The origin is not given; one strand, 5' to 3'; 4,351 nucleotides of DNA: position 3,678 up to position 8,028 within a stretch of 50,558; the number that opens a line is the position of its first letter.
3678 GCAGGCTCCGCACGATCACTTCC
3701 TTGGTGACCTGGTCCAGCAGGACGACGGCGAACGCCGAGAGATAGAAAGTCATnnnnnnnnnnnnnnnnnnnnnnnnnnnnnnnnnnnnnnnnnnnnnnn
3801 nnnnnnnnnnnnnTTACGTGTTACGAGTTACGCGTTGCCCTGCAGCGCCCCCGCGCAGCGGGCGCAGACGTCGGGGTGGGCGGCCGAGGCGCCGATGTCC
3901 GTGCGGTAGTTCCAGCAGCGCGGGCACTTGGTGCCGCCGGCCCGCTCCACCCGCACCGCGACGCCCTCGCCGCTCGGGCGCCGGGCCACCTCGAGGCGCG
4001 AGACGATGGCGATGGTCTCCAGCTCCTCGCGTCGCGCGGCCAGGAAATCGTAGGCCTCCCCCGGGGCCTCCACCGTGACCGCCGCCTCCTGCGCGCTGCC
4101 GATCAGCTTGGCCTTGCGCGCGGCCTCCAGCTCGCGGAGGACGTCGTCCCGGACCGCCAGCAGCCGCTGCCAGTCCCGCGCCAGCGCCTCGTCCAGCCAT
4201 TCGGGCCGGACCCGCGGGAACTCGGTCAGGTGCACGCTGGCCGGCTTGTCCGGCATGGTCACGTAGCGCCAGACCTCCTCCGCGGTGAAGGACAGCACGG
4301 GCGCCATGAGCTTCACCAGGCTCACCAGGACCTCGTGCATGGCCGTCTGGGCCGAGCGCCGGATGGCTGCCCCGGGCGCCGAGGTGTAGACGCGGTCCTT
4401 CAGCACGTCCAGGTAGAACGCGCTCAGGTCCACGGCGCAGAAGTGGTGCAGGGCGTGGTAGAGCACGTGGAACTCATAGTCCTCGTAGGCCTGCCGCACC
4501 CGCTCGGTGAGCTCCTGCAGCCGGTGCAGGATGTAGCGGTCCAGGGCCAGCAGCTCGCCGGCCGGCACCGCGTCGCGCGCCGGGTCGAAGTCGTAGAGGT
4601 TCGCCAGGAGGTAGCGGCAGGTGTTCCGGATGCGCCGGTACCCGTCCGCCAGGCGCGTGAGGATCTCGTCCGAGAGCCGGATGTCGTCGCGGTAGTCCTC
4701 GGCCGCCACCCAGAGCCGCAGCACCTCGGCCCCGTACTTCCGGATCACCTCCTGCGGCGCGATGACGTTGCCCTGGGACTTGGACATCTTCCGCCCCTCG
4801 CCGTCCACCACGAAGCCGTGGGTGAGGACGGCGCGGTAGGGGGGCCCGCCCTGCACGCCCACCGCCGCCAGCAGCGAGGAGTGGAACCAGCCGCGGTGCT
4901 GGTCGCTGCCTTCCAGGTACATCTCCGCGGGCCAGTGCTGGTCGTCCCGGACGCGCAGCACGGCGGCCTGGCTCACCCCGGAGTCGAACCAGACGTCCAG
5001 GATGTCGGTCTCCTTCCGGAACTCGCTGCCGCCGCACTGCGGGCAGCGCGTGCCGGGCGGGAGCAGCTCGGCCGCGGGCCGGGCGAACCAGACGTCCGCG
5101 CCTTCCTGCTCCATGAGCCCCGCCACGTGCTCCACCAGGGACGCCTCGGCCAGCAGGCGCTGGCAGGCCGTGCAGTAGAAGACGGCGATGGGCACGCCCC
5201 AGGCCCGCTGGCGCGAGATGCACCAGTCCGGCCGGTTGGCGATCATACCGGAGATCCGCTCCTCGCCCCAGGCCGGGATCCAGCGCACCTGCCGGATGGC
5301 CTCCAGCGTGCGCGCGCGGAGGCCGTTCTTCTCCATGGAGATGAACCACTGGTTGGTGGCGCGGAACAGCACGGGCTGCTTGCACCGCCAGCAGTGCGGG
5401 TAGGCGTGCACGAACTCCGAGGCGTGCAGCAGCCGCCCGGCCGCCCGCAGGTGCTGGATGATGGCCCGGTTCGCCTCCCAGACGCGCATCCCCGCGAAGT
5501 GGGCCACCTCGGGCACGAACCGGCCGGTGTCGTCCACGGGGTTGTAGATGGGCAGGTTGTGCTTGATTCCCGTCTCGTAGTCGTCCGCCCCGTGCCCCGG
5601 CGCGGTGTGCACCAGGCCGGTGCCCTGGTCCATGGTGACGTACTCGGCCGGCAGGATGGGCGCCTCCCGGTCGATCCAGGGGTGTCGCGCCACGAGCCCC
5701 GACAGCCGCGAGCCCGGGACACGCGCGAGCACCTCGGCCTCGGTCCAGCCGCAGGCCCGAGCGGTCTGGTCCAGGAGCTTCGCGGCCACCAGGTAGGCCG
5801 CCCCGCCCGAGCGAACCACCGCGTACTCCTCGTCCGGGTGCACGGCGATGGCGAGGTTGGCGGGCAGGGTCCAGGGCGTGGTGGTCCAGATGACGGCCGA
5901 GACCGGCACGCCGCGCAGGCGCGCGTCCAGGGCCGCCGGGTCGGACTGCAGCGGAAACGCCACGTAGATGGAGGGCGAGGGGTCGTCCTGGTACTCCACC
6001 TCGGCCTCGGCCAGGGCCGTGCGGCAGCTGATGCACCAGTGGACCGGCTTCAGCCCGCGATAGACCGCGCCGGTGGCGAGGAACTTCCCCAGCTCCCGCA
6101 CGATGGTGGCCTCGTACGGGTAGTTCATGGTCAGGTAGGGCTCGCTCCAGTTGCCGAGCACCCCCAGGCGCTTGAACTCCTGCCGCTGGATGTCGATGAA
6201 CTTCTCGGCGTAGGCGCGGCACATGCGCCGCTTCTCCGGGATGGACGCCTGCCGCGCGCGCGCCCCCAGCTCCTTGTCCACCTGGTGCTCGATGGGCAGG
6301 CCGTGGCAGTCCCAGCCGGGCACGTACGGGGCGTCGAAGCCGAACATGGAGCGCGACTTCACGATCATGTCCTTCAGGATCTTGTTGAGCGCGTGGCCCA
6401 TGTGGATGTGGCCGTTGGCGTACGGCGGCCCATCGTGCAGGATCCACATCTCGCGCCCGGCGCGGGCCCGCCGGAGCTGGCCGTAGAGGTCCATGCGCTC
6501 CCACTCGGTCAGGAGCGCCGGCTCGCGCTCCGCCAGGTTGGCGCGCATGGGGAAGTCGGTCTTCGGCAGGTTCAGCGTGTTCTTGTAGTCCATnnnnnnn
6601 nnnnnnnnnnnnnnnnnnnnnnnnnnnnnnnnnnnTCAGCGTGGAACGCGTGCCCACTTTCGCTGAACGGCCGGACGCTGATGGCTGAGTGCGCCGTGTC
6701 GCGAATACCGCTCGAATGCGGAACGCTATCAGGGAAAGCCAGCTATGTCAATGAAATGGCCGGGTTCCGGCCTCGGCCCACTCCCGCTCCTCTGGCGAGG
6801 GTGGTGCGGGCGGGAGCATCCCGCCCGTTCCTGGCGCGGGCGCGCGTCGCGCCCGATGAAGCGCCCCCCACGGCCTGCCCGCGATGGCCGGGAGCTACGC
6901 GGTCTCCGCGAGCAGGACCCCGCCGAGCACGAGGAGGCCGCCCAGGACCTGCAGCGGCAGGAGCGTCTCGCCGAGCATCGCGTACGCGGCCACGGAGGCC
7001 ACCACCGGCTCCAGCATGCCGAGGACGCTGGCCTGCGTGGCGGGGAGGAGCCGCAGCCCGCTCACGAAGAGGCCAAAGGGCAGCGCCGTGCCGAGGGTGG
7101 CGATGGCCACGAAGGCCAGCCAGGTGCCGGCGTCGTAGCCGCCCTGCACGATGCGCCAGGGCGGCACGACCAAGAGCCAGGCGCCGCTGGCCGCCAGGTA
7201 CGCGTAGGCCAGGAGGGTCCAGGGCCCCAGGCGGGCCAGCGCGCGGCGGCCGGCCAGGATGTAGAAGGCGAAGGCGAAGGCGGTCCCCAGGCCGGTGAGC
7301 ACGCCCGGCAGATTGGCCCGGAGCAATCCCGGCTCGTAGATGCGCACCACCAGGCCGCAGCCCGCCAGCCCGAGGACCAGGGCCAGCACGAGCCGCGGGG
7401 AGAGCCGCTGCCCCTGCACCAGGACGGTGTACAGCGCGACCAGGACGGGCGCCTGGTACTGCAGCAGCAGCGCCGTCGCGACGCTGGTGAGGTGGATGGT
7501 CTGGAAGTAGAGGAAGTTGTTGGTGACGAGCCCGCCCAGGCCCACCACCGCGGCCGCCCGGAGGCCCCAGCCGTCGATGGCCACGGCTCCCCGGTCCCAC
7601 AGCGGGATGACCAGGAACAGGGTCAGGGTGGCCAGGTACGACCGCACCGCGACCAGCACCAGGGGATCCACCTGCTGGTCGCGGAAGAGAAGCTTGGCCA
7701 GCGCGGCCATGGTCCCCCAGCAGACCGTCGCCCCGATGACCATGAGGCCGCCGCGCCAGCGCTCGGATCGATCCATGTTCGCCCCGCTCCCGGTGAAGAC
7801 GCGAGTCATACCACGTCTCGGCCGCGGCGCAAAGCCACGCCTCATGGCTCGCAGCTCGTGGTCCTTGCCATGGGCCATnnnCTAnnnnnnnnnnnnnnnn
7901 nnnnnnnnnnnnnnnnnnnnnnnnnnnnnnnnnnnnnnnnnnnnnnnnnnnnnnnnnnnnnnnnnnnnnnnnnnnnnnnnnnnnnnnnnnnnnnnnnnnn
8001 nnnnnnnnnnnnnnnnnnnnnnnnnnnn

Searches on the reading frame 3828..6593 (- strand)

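Call 59: search_protein_families(library=pfam, proteins=[window:3828-6593:-], max_evalue=0.001)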
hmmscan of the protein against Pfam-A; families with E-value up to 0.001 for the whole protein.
window:3828-6593:- (921 aa): 7 families
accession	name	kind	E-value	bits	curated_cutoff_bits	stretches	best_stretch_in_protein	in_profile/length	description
PF00133.28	tRNA-synt_1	-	1.7e-135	452.4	22.7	1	27-641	2-414/414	tRNA synthetases class I (I, L, M and V)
PF08264.19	Anticodon_1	-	1.5e-32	112.9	25.1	1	685-839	1-146/148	Anticodon-binding domain of tRNA ligase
PF09334.17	tRNA-synt_1g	-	6.4e-21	75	20.1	2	57-116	8-66/391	tRNA synthetases class I (M)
PF06827.20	zf-FPG_IleRS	-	1.7e-09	37.8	21.3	1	889-914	3-28/30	Zinc finger found in FPG and IleRS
PF01406.26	tRNA-synt_1e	-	3.7e-09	36.8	27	1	586-646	237-297/301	tRNA synthetases class I (C) catalytic domain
PF01921.24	tRNA-synt_1f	-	1.1e-07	31.6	27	1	591-658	271-338/360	tRNA synthetases class I (K)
PF13603.12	tRNA-synt_1_2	-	7.4e-07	29.3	25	1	298-353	85-140/185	Leucyl-tRNA synthetase, editing domain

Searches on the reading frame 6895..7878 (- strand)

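Call 59: search_protein_families(library=pfam, proteins=[window:6895-7878:-], max_evalue=0.001)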
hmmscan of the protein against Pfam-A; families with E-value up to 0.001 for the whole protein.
window:6895-7878:- (327 aa): 1 family
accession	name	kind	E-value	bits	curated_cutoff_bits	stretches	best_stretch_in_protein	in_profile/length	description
PF00892.27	EamA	-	5e-41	140.6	28.2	2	191-323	2-132/135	EamA-like transporter family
